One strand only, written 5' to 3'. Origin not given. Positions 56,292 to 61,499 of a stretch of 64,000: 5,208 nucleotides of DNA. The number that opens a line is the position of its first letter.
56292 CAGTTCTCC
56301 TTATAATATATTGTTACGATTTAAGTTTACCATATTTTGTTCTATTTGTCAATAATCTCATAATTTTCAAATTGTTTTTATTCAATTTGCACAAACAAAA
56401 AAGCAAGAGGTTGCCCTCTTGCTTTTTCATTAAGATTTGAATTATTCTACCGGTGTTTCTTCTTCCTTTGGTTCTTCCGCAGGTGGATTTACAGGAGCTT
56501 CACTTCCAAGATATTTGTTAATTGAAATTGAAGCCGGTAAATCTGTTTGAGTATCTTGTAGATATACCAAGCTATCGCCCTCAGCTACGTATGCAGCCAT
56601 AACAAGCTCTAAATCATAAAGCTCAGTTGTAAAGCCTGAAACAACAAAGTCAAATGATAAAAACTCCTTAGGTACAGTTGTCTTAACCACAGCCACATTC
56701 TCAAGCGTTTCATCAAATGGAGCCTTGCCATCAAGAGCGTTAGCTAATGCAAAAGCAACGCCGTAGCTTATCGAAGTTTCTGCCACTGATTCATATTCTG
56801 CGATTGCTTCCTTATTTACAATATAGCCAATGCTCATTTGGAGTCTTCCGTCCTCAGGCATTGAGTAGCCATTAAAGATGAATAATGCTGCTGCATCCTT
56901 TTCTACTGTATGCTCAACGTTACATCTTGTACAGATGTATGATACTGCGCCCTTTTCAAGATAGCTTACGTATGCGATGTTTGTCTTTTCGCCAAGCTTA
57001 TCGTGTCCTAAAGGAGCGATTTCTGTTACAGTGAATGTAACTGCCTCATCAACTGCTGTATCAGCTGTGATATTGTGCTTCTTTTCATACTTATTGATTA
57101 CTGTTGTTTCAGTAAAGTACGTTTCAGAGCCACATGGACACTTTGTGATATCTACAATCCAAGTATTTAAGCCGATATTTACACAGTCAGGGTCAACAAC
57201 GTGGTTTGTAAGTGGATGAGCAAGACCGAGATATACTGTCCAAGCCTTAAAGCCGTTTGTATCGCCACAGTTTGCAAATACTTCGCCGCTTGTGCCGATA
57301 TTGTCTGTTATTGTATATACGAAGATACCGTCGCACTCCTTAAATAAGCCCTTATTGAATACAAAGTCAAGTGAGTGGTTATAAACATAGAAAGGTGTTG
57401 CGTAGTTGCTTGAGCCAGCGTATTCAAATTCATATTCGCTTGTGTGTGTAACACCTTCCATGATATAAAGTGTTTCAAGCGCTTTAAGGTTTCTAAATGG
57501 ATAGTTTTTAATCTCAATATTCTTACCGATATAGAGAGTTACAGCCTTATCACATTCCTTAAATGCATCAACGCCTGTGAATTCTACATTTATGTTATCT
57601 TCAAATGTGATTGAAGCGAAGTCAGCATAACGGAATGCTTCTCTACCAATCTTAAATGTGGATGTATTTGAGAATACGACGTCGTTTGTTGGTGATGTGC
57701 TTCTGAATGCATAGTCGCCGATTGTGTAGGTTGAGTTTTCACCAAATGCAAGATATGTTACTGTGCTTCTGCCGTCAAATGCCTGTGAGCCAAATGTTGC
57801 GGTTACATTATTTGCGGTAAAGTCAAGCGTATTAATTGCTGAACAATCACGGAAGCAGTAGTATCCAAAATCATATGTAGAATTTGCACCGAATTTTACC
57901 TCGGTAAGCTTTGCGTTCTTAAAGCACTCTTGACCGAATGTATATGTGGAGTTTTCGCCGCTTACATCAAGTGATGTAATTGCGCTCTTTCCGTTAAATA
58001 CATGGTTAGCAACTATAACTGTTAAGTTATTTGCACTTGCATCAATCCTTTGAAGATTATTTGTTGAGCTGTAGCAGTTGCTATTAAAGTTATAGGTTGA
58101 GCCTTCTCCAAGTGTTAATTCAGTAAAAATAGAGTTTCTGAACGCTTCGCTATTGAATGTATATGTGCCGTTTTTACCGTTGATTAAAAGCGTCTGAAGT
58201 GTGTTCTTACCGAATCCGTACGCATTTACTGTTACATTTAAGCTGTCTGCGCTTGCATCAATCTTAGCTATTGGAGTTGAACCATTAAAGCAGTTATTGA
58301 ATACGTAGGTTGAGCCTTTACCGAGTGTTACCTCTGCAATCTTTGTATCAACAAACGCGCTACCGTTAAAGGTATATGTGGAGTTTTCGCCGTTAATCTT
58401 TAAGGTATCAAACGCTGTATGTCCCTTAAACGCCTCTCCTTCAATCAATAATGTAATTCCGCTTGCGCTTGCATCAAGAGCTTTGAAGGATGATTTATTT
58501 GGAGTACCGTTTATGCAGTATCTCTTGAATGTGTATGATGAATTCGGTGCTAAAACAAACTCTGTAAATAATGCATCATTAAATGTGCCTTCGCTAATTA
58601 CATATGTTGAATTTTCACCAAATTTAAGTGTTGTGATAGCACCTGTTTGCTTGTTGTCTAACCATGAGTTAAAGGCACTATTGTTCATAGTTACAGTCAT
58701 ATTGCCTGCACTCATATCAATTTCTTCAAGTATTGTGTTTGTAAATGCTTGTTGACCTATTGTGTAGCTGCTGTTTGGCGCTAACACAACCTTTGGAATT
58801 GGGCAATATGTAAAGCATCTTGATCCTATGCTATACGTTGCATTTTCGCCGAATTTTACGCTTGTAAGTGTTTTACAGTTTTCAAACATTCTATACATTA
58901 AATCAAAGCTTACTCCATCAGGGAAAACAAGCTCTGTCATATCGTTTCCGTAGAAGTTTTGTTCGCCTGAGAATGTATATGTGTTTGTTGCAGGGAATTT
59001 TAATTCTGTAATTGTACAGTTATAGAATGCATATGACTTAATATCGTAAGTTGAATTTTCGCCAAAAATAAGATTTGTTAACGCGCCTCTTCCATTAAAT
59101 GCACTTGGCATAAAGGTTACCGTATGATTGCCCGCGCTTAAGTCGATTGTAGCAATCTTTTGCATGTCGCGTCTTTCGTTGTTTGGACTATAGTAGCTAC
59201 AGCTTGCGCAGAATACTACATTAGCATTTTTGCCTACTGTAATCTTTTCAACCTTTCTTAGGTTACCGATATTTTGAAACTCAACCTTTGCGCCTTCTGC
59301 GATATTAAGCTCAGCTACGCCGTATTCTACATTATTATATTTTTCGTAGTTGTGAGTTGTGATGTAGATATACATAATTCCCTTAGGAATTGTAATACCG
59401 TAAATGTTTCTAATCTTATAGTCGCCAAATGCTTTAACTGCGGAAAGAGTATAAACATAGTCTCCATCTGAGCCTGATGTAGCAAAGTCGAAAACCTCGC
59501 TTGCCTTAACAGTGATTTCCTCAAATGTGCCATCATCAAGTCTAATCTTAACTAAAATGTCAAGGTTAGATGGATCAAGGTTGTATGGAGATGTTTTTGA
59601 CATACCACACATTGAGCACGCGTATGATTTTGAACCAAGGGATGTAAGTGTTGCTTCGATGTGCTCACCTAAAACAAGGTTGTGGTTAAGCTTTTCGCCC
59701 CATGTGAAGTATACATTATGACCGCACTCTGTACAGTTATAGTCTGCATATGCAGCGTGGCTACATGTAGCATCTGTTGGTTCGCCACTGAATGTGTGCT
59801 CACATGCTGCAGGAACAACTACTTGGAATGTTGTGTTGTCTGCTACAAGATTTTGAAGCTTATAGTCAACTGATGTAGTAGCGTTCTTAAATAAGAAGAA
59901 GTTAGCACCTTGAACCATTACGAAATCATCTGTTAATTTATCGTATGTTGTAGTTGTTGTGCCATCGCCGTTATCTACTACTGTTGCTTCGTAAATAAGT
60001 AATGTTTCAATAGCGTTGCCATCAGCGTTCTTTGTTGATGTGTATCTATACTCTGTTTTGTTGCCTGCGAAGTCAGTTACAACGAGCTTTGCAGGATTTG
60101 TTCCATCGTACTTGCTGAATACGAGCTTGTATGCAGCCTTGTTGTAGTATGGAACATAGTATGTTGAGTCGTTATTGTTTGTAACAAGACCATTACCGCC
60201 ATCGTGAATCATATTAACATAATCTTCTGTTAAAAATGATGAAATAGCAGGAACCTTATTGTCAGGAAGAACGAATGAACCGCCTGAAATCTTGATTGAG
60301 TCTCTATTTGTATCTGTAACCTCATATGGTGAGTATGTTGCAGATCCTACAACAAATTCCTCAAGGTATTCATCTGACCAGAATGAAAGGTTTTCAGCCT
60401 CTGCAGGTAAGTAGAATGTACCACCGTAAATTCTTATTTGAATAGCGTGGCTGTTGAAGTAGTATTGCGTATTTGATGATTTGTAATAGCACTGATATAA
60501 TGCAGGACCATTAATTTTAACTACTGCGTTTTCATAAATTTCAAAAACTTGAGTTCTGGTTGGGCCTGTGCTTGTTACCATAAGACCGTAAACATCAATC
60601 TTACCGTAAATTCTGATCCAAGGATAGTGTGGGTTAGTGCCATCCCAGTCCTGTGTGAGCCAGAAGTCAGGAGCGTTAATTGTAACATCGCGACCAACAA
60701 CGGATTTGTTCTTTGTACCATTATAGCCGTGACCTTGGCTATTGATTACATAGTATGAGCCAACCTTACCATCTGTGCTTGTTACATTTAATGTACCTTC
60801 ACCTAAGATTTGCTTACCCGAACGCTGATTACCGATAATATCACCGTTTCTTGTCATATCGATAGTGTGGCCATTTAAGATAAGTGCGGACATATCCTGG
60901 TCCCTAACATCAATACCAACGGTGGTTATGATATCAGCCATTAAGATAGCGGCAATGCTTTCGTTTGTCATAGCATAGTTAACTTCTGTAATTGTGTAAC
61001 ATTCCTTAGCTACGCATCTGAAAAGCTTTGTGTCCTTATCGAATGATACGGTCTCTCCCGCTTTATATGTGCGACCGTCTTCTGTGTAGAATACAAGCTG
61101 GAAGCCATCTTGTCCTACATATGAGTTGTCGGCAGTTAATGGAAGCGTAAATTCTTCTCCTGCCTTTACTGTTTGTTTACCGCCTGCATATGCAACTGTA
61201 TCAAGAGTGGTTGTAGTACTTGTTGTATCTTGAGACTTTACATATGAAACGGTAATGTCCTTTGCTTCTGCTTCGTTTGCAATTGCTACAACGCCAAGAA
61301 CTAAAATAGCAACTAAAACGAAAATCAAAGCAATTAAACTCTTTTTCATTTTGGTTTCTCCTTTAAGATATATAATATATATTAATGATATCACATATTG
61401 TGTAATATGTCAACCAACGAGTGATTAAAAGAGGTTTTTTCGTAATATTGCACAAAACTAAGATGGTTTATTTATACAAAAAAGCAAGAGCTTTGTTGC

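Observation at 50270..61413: Tandem array of three giant secreted paralogs (981, 958 and 1635 aa), each a self-contained promoter-gene-terminator unit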

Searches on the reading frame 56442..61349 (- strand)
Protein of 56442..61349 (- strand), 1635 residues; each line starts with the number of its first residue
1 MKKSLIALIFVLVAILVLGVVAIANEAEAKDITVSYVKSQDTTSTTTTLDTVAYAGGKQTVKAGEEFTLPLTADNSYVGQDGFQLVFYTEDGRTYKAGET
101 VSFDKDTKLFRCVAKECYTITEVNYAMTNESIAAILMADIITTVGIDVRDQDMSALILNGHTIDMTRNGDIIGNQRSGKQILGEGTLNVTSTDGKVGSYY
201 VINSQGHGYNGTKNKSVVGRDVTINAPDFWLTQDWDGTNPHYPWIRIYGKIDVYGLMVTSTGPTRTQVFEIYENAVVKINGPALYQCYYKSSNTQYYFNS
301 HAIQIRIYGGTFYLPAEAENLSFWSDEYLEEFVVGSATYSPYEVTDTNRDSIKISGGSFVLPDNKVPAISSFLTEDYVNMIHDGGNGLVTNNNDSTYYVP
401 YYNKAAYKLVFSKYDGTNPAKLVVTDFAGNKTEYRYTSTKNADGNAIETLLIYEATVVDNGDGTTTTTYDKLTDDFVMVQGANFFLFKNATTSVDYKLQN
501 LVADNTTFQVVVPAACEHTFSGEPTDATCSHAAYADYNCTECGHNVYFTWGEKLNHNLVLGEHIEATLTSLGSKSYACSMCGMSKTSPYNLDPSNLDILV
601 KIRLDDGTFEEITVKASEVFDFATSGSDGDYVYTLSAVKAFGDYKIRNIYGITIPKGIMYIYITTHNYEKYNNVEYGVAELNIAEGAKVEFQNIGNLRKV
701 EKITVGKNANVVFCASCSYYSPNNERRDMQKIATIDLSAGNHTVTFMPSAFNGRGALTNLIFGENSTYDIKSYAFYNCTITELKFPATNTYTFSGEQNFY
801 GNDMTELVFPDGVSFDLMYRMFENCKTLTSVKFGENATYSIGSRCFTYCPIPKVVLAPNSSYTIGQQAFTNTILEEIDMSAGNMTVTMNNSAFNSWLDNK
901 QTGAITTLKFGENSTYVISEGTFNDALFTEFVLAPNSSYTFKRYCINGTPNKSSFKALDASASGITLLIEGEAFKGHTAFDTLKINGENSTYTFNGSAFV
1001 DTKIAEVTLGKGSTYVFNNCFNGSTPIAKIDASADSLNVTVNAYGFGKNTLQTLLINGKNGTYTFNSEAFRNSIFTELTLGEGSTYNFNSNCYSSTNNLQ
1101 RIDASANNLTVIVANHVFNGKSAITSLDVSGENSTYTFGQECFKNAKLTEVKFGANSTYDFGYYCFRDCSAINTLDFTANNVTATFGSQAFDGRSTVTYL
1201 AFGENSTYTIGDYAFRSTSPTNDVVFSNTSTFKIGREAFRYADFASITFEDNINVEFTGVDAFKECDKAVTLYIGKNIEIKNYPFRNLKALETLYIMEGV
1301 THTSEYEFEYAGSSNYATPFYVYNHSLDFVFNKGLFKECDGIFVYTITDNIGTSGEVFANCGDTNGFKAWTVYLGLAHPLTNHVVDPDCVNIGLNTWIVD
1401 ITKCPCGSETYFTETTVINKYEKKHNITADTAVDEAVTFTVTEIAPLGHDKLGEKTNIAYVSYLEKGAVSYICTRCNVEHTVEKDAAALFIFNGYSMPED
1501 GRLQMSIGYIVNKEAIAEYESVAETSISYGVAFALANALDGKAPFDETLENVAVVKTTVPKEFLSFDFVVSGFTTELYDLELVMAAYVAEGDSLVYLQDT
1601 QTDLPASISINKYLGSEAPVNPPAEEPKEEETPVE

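Call 3: search_protein_families(library=pfam, proteins=[window:56442-61349:-], max_evalue=0.01)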
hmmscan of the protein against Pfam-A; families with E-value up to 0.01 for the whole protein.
window:56442-61349:- (1635 aa): 2 families
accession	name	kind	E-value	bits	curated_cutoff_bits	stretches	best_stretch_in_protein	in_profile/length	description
PF13306.12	LRR_5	-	1e-41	142.2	27.7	7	1186-1310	3-122/127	BspA type Leucine rich repeat region (6 copies)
PF13855.12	LRR_8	-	2.3e-07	30.9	27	0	1077-1132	5-59/61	Leucine rich repeat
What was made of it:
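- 56442..61349 (-): Gene C, 1635 aa: signal peptide 1-29, N-terminal beta domain 30-120, head 121-515, Cys/His region 1 516-590, long LRR_5 domain 591-1375, Cys/His region 2 1376-1488, CTD 1489-1615, Pro/Glu-rich tail 1616-1635. LRR_5 at E 1e-41 in 7 stretches (call 3).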

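Call 4: search_protein_families(library=ncbifam, proteins=[window:56442-61349:-], max_evalue=0.01)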
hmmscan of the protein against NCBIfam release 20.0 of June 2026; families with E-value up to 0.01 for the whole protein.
window:56442-61349:- (1635 aa): 2 families
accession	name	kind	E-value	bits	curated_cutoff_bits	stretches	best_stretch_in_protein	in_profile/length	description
TIGR00849.1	gutA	subfamily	0.00014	21.7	189.55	0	829-877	24-73/121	glucitol/sorbitol-specific PTS transporter subunit IIA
TIGR02167.2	Liste_lipo_26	repeat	0.0045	16.7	30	0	1118-1131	2-15/26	PARCEL repeat-containing surface protein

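Call 77: find_homologous_proteins(query=window:56442-61349:-, max_evalue=1e-10)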
Query window:56442-61349:- (1635 aa): 79 proteins with E <= 1e-10 among 8000 candidates.
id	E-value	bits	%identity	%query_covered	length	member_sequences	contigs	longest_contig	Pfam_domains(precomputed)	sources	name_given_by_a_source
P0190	0.0e+0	3715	100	100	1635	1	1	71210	PF13306.13,PF13855.13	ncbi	-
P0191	0.0e+0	3194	86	99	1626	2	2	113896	PF13306.13,PF13855.13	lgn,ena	-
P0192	0.0e+0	2933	79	99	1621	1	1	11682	PF13306.13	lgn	-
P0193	0.0e+0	2859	76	100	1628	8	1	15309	PF13306.13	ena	-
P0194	0.0e+0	2779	77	100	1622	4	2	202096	PF13306.13,PF13855.13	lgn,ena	-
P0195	0.0e+0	2726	73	99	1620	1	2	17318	PF13306.13,PF13855.13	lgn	-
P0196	0.0e+0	2356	65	98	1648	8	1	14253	PF13306.13,PF13855.13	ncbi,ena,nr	ncbi:MAG: leucine-rich repeat protein [Clostridia bacterium]|nr:leucine-rich repeat protein [Clostri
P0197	0.0e+0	2300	64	100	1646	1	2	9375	PF13306.13,PF13855.13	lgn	-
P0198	0.0e+0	2208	63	98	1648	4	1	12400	PF13306.13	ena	-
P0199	0.0e+0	2159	61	98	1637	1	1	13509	PF13306.13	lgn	-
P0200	0.0e+0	1921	56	100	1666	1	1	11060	PF13306.13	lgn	-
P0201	0.0e+0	1859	63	84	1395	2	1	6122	PF13306.13,PF13855.13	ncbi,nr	ncbi:MAG: leucine-rich repeat protein, partial [Clostridia bacterium]|nr:leucine-rich repeat protein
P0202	0.0e+0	1822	47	100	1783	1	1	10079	PF13306.13,PF13855.13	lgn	-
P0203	0.0e+0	1788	44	98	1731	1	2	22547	PF13306.13,PF13855.13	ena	-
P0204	0.0e+0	1761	51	98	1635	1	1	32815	PF13306.13,PF13855.13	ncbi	-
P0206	0.0e+0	1706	52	94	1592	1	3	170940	PF13306.13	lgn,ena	-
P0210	0.0e+0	1698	51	98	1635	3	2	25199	PF13306.13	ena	-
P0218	0.0e+0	1635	58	68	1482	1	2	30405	PF13306.13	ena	-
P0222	0.0e+0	1616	47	100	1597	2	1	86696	PF13306.13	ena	-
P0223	0.0e+0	1615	46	100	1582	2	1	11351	PF13306.13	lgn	-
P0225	0.0e+0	1584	51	79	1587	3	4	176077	PF13306.13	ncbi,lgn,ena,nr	ncbi:MAG: leucine-rich repeat protein [Clostridia bacterium]|nr:leucine-rich repeat protein [Clostri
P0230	0.0e+0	1489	49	78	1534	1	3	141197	PF13306.13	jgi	-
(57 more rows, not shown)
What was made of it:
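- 56442..61349 (-): A 100% identical protein, P0190, is held in the NCBI source (call 77).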

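Call 78: find_encoding_contigs(protein=P0190, flank=2000, max_places=2)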
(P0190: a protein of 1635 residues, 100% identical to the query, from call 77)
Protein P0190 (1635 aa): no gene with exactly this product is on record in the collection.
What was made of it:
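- Tried and rejected: The exact look-up of the 100% identical protein P0190 found no contig on record (call 78), so the source assembly is not named.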

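Call 80: find_encoding_contigs(protein=P0191, flank=10000, max_places=1)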
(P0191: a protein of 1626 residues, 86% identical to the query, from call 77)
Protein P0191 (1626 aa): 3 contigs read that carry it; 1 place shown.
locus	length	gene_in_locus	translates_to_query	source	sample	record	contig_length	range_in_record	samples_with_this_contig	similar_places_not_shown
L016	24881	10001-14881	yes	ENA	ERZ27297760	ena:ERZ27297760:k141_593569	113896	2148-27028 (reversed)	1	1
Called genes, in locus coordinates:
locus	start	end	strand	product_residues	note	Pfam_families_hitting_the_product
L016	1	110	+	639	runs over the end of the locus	PF13306:LRR_5, PF13855:LRR_8 (faint), PF13306:LRR_5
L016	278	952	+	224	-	-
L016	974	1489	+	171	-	-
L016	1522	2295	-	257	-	PF06108:DUF952, PF00293:NUDIX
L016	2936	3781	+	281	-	PF01261:AP_endonuc_2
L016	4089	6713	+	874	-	PF00133:tRNA-synt_1, PF01406:tRNA-synt_1e (faint), PF09334:tRNA-synt_1g, PF13603:tRNA-synt_1_2, PF09334:tRNA-synt_1g, PF08264:Anticodon_1, PF10458:Val_tRNA-synt_C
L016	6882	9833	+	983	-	PF13306:LRR_5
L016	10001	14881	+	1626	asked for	PF13306:LRR_5, PF13855:LRR_8 (faint), PF13306:LRR_5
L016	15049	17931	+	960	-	PF13306:LRR_5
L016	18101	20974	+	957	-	PF13306:LRR_5 (weak)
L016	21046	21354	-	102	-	-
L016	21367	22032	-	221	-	-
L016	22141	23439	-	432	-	PF02885:Glycos_trans_3N, PF00591:Glycos_transf_3, PF07831:PYNP_C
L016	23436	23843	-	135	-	PF00383:dCMP_cyt_deam_1, PF08211:dCMP_cyt_deam_2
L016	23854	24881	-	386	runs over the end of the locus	PF01676:Metalloenzyme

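Call 81: find_encoding_contigs(protein=P0194, flank=10000, max_places=1)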
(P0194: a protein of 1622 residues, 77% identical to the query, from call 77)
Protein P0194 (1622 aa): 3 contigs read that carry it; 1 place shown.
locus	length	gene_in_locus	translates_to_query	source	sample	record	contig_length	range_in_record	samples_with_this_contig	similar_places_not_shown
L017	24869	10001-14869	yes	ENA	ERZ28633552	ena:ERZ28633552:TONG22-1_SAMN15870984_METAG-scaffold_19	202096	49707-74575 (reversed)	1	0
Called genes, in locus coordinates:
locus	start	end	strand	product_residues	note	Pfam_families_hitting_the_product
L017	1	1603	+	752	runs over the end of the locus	PF00535:Glycos_transf_2, PF10111:Glyco_tranf_2_2, PF13641:Glyco_tranf_2_3, PF04055:Radical_SAM (weak)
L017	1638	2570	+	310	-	PF01073:3Beta_HSD, PF01370:Epimerase, PF02719:Polysacc_synt_2 (faint), PF04321:RmlD_sub_bind, PF07993:NAD_binding_4 (faint), PF16363:GDP_Man_Dehyd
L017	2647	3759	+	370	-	PF13439:Glyco_transf_4, PF13579:Glyco_trans_4_4, PF20706:GT4-conflict (weak), PF00534:Glycos_transf_1, PF13692:Glyco_trans_1_4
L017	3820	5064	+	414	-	PF20706:GT4-conflict (weak), PF00534:Glycos_transf_1, PF13692:Glyco_trans_1_4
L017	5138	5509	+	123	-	-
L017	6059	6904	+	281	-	PF01261:AP_endonuc_2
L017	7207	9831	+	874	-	PF00133:tRNA-synt_1, PF01406:tRNA-synt_1e (faint), PF09334:tRNA-synt_1g, PF13603:tRNA-synt_1_2, PF09334:tRNA-synt_1g, PF08264:Anticodon_1, PF10458:Val_tRNA-synt_C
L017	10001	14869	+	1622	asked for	PF13855:LRR_8 (faint), PF13306:LRR_5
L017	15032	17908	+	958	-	PF13306:LRR_5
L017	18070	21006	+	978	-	PF13306:LRR_5 (weak)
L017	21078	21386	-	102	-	-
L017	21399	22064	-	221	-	PF02811:PHP (weak)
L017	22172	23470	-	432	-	PF02885:Glycos_trans_3N, PF00591:Glycos_transf_3, PF07831:PYNP_C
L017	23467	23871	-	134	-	PF00383:dCMP_cyt_deam_1, PF08211:dCMP_cyt_deam_2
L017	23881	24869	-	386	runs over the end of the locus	PF01676:Metalloenzyme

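Call 82: find_encoding_contigs(protein=P0206, flank=10000, max_places=1)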
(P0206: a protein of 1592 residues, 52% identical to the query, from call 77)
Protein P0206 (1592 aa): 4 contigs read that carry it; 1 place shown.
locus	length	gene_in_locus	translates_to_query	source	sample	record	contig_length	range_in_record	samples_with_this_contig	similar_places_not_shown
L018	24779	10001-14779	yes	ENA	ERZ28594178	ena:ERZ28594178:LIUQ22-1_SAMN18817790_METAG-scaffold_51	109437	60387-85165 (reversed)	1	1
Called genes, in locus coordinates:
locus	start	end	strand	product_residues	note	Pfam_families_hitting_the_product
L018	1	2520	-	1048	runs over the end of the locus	PF00149:Metallophos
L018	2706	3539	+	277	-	PF03009:GDPD, PF16387:DUF4996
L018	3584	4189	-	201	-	PF00702:Hydrolase, PF13419:HAD_2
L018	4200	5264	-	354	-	-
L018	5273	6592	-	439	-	PF01229:Glyco_hydro_39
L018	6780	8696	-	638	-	PF00005:ABC_tran, PF00931:NB-ARC (faint), PF02463:SMC_N (faint), PF13555:AAA_29 (faint), PF01926:MMR_HSR1 (faint), PF05729:NACHT (faint), PF12848:ABC_tran_Xtn, PF00005:ABC_tran, +1 more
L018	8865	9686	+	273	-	PF14559:TPR_19 (faint), PF13431:TPR_17 (faint), PF12895:ANAPC3 (weak), PF00515:TPR_1, PF07719:TPR_2 (weak), PF13181:TPR_8 (weak), PF13424:TPR_12 (weak)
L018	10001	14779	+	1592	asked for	PF13306:LRR_5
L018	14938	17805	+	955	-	-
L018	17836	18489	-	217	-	PF00702:Hydrolase, PF08282:Hydrolase_3 (faint), PF12710:HAD (weak), PF13419:HAD_2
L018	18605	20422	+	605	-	PF00009:GTP_EFTU, PF22042:EF-G_D2 (weak), PF03144:GTP_EFTU_D2, PF00679:EFG_C, PF06421:LepA_C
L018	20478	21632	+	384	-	PF04055:Radical_SAM, PF06969:HemN_C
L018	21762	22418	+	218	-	PF01381:HTH_3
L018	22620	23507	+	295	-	PF02645:DegV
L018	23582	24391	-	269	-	-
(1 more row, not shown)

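Call 83: find_encoding_contigs(protein=P0225, flank=10000, max_places=1)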
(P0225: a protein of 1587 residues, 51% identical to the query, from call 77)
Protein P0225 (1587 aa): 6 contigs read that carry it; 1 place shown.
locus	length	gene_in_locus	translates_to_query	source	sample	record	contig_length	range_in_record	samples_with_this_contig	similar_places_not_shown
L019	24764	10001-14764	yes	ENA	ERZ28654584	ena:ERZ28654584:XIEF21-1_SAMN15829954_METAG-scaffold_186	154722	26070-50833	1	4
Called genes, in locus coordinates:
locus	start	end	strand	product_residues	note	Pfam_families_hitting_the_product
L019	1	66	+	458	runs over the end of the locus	PF00344:SecY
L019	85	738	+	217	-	PF17213:Hydin_ADK (faint), PF00406:ADK, PF13207:AAA_17, PF05191:ADK_lid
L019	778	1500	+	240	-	PF00557:Peptidase_M24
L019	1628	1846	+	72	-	PF01176:eIF-1a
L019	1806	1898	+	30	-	-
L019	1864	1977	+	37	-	PF00444:Ribosomal_L36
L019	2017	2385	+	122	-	PF00416:Ribosomal_S13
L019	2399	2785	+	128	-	PF00411:Ribosomal_S11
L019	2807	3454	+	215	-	PF00163:Ribosomal_S4, PF01479:S4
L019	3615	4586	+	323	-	PF01193:RNA_pol_L, PF01000:RNA_pol_A_bac, PF03118:RNA_pol_A_CTD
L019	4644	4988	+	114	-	PF01196:Ribosomal_L17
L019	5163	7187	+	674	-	PF21209:Bac_rhamnosid-like_N, PF17389:Bac_rhamnosid6H, PF06202:GDE_C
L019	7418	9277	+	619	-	PF13306:LRR_5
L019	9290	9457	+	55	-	-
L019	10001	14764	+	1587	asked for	PF13306:LRR_5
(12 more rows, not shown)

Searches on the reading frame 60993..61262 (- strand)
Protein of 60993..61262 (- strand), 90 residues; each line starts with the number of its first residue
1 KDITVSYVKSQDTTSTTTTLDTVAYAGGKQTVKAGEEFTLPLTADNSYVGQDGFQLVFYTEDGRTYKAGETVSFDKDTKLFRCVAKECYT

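Call 11: search_protein_families(library=pfam, proteins=[window:60993-61262:-], max_evalue=10)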
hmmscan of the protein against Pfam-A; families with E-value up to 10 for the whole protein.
seq(90 aa): 4 families
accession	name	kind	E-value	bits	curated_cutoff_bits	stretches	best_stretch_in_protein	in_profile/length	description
PF23843.2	DUF7210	-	0.093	12.7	27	1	62-72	12-22/38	Domain of unknown function (DUF7210)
PF23763.2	Beta-barrel_GLAA-B_I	-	0.11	13.1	28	1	45-80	23-56/95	GLAA-B beta-barrel domain I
PF18200.7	Big_11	-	0.31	11.4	25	1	56-75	20-39/87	Bacterial Ig-like domain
PF03318.18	ETX_MTX2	-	0.97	9.7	22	1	4-45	48-84/228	Clostridium epsilon toxin ETX/Bacillus mosquitocidal toxin MTX2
